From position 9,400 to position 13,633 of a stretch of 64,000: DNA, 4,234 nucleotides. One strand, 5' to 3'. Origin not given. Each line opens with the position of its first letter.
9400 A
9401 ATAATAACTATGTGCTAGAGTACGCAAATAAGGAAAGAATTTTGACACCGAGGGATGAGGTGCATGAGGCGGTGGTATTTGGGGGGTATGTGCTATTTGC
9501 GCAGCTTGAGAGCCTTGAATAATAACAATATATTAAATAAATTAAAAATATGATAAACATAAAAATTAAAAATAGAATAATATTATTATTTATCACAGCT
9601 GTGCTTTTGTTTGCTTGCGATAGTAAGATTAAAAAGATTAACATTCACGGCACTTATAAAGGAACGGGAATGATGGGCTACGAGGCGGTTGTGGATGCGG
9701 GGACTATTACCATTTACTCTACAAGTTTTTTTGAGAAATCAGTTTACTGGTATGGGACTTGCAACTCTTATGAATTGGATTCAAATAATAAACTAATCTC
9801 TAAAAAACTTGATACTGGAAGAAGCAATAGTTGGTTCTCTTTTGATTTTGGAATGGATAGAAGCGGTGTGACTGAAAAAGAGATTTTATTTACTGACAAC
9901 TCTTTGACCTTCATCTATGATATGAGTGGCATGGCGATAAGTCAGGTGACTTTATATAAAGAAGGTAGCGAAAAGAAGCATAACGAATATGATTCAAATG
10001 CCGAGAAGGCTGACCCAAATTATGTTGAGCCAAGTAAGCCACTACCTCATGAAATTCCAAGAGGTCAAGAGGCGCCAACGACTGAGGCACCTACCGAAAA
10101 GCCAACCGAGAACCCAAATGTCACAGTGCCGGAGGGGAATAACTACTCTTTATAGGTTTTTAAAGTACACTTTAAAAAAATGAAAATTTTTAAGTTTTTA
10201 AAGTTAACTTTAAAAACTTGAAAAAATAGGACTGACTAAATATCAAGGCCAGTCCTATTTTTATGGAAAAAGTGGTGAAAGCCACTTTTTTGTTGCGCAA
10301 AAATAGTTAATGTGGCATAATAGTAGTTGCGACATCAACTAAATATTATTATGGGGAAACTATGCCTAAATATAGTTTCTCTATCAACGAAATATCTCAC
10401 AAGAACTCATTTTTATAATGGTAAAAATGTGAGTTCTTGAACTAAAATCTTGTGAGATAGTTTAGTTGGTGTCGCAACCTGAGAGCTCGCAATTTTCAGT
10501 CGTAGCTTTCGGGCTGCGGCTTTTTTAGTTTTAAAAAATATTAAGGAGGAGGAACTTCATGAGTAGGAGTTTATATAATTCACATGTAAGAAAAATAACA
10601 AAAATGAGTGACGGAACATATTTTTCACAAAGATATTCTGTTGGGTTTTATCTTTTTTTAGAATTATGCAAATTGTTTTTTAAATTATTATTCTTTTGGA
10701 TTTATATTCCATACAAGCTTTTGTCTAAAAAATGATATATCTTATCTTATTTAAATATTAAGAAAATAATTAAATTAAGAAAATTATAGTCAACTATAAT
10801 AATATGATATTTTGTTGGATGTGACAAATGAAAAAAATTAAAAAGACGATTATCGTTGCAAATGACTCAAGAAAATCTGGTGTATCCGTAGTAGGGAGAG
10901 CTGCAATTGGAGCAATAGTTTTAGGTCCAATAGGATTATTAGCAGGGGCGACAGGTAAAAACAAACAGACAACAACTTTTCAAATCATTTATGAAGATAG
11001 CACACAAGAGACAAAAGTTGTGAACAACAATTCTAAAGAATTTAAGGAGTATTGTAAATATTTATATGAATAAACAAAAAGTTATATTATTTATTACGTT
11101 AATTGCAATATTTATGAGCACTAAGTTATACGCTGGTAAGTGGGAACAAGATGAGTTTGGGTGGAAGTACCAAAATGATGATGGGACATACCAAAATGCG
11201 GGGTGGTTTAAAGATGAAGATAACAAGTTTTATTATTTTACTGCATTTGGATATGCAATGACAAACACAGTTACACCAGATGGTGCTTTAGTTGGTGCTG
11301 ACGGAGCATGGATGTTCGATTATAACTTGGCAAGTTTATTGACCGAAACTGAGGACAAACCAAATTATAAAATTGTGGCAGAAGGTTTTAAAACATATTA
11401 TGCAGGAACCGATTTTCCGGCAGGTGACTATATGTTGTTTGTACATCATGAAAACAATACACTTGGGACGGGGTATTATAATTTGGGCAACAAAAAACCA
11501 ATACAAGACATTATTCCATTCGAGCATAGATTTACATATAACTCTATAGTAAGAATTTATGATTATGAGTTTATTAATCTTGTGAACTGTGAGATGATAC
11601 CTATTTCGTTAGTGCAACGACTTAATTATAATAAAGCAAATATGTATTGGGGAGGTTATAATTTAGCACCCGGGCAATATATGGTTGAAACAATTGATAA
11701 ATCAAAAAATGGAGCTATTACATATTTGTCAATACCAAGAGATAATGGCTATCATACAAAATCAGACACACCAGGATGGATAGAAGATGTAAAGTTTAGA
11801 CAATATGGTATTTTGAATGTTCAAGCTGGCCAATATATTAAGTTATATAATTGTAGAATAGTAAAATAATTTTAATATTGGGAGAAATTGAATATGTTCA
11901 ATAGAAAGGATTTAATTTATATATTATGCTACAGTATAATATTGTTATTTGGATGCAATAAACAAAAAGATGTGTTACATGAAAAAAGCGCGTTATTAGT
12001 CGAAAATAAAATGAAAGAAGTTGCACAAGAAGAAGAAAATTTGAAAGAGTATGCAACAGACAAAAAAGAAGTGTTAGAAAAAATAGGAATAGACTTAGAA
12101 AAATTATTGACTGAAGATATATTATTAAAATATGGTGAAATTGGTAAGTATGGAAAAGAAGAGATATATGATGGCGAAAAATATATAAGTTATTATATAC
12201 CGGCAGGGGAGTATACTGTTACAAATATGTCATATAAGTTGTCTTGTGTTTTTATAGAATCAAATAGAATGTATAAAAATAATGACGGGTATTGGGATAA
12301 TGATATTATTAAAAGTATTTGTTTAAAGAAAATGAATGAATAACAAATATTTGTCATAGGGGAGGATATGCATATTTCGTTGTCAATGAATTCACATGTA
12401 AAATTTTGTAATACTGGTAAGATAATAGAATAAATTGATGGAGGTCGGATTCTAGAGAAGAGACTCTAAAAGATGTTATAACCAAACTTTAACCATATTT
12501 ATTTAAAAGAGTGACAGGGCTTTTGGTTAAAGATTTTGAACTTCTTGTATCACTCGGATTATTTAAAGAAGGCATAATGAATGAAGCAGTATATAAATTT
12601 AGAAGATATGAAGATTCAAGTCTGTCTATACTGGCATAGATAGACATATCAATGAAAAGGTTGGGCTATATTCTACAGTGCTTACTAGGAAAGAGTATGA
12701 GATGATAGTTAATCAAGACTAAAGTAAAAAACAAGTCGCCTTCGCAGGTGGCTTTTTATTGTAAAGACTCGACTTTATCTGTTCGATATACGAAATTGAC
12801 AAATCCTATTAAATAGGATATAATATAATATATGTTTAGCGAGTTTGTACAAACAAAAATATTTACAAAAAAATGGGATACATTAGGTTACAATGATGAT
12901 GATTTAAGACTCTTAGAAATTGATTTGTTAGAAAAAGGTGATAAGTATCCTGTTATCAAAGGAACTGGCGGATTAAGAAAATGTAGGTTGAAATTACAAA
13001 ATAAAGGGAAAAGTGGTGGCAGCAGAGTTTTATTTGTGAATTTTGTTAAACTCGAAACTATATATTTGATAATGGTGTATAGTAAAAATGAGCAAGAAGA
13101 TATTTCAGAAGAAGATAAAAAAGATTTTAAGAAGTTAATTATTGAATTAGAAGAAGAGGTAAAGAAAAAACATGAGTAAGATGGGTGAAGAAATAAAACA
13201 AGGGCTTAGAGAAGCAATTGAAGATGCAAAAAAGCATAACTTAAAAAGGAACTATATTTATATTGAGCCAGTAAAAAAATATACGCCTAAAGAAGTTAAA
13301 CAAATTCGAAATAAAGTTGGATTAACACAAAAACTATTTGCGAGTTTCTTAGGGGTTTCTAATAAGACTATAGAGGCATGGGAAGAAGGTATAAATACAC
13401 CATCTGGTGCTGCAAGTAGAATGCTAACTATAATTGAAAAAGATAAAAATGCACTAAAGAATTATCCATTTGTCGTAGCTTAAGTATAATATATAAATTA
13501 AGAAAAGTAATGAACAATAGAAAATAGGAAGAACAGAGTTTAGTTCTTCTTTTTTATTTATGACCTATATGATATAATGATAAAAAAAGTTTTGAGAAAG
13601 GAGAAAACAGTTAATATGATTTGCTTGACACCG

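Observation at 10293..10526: Orphan ~200-nt structured RNA with its own promoter and terminator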

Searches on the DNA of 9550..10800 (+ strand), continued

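Call 84: search_with_rna_model(model_id=R1, sources=[L040, L042, L044, L045, L046, L047], max_evalue=1, show_alignments=3)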
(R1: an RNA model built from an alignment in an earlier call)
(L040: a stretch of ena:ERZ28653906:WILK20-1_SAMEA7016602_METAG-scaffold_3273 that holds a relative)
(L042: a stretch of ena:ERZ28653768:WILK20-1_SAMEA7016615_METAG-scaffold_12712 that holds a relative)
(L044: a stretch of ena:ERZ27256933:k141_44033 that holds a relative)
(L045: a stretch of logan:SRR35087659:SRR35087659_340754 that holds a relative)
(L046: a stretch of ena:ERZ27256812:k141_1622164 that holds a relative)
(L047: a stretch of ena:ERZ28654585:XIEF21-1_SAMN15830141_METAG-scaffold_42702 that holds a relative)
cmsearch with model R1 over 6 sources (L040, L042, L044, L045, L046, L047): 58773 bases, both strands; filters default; matches with E-value up to 1: 0.
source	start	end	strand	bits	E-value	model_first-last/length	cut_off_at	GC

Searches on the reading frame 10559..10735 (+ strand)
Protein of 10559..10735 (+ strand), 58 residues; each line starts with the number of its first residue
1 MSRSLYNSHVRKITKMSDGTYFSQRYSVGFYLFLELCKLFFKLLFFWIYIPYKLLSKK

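Call 11: search_protein_families(library=pfam, proteins=[window:10559-10735:+], max_evalue=0.01)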
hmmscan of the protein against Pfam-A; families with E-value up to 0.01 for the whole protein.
window:10559-10735:+ (58 aa): 0 families

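Call 15: find_encoding_contigs(protein=window:10559-10735:+, flank=3000, max_places=10)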
Protein window:10559-10735:+ (58 aa): 9 contigs read that carry it; 7 places shown.
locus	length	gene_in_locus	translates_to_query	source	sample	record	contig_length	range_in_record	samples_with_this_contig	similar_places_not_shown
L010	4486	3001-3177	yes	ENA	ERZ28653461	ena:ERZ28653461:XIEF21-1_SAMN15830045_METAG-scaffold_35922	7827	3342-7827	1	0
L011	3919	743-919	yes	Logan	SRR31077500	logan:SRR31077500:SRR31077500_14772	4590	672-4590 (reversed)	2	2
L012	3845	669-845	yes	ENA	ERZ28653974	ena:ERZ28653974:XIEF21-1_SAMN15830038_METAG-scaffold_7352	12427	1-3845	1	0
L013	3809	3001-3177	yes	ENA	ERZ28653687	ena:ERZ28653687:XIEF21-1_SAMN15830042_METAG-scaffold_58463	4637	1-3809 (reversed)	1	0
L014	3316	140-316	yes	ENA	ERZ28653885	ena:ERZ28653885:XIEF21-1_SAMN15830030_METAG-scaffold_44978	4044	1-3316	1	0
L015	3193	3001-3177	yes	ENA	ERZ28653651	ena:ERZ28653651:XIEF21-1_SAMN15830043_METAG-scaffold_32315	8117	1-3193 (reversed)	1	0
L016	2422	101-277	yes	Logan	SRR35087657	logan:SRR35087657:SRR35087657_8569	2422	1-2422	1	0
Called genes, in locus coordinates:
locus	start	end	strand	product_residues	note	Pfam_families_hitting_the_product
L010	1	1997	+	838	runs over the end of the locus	-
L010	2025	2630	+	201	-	-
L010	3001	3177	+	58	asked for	-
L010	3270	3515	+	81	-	-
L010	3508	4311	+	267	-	PF19085:Choline_bind_2 (weak)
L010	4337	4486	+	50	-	?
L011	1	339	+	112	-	?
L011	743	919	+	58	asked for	-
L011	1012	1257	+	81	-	-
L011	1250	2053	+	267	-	PF19085:Choline_bind_2 (weak)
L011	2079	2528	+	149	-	-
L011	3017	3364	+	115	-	PF06296:RelE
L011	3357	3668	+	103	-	PF01381:HTH_3, PF12844:HTH_19 (faint)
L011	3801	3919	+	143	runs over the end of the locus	-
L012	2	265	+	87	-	?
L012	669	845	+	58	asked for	-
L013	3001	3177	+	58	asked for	-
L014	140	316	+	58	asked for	-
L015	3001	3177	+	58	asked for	-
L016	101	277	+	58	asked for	-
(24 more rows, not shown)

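Call 59: search_protein_families(library=padloc, proteins=[window:10559-10735:+], max_evalue=0.001)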
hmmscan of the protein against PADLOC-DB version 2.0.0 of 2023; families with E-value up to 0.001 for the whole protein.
window:10559-10735:+ (58 aa): 0 families

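Call 76: search_protein_families(library=phrogs, proteins=[window:10559-10735:+], max_evalue=0.01)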
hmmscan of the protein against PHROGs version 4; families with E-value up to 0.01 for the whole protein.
window:10559-10735:+ (58 aa): 0 families

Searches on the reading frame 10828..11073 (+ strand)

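Call 11: search_protein_families(library=pfam, proteins=[window:10828-11073:+], max_evalue=0.01)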
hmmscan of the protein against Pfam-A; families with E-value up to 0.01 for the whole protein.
window:10828-11073:+ (81 aa): 0 families

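Call 59: search_protein_families(library=padloc, proteins=[window:10828-11073:+], max_evalue=0.001)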
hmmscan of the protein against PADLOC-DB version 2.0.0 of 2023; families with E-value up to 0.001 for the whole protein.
window:10828-11073:+ (81 aa): 0 families

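Call 76: search_protein_families(library=phrogs, proteins=[window:10828-11073:+], max_evalue=0.01)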
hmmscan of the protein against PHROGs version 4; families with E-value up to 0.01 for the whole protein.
window:10828-11073:+ (81 aa): 7 families
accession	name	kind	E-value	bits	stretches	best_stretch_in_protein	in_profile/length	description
phrog_20920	-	unknown function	8.9e-12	46.5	1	4-80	41-115/115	-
phrog_17658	-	unknown function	4.8e-07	30.9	1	12-65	72-132/176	-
phrog_888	-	unknown function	0.00023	22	1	13-55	130-178/271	-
phrog_2242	-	unknown function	0.003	18.6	1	16-52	150-185/197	-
phrog_24502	-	other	0.0041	18.1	1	13-47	129-161/177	zinc-finger domain protein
phrog_37056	-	unknown function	0.0073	17.5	1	5-55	47-98/130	-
phrog_6837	-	unknown function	0.0099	17.2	0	11-62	84-132/134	-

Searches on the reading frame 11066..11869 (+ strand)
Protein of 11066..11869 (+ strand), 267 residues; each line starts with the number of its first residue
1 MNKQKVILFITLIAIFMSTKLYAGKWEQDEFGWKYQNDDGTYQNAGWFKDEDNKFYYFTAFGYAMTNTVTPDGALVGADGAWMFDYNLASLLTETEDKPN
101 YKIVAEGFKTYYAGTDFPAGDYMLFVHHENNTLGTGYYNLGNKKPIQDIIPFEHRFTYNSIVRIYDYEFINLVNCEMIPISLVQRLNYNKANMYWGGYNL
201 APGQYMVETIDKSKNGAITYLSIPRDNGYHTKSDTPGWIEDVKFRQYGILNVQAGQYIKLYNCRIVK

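Call 11: search_protein_families(library=pfam, proteins=[window:11066-11869:+], max_evalue=0.01)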
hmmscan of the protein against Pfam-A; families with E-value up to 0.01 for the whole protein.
window:11066-11869:+ (267 aa): 2 families
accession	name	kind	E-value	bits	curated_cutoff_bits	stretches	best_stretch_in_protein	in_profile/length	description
PF19085.6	Choline_bind_2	-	4.6e-05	24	27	1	53-82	9-38/38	Choline-binding repeat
PF17785.7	PUA_3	-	0.008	16.4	22.6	0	116-143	29-56/64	PUA-like domain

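Call 59: search_protein_families(library=padloc, proteins=[window:11066-11869:+], max_evalue=0.001)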
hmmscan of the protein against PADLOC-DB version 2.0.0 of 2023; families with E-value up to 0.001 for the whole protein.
window:11066-11869:+ (267 aa): 0 families

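Call 76: search_protein_families(library=phrogs, proteins=[window:11066-11869:+], max_evalue=0.01)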
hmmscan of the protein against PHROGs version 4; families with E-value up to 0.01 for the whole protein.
window:11066-11869:+ (267 aa): 2 families
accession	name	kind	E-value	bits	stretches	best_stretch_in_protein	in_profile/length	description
phrog_7854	-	lysis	6.9e-09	36.7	1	13-68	80-134/304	endolysin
phrog_18435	-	unknown function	0.0067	16.3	0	95-130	245-280/292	-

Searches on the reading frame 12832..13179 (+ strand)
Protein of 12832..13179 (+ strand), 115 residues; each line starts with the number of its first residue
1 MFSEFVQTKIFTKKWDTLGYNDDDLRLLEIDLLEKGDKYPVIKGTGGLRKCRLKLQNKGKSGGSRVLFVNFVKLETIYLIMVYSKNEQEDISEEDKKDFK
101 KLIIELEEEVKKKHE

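Call 11: search_protein_families(library=pfam, proteins=[window:12832-13179:+], max_evalue=0.01)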
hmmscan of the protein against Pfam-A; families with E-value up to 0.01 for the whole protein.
window:12832-13179:+ (115 aa): 1 family
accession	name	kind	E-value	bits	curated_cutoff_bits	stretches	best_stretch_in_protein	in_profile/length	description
PF06296.18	RelE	-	7.1e-09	36.4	27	1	46-106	41-100/120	RelE toxin of RelE / RelB toxin-antitoxin system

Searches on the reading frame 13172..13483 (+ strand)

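Call 26: search_protein_families(library=pfam, proteins=[window:13172-13483:+], max_evalue=0.001)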
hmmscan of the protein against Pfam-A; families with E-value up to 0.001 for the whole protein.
window:13172-13483:+ (103 aa): 3 families
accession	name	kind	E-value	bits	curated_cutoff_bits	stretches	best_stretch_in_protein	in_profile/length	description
PF01381.28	HTH_3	-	3.7e-08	33.7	23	1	42-79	1-38/55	Helix-turn-helix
PF12844.13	HTH_19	-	1.5e-05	25.3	30.2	1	42-93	4-53/64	Helix-turn-helix domain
PF15731.11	MqsA_antitoxin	-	2.8e-05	24.7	30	1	35-96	67-128/131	Antitoxin component of bacterial toxin-antitoxin system, MqsA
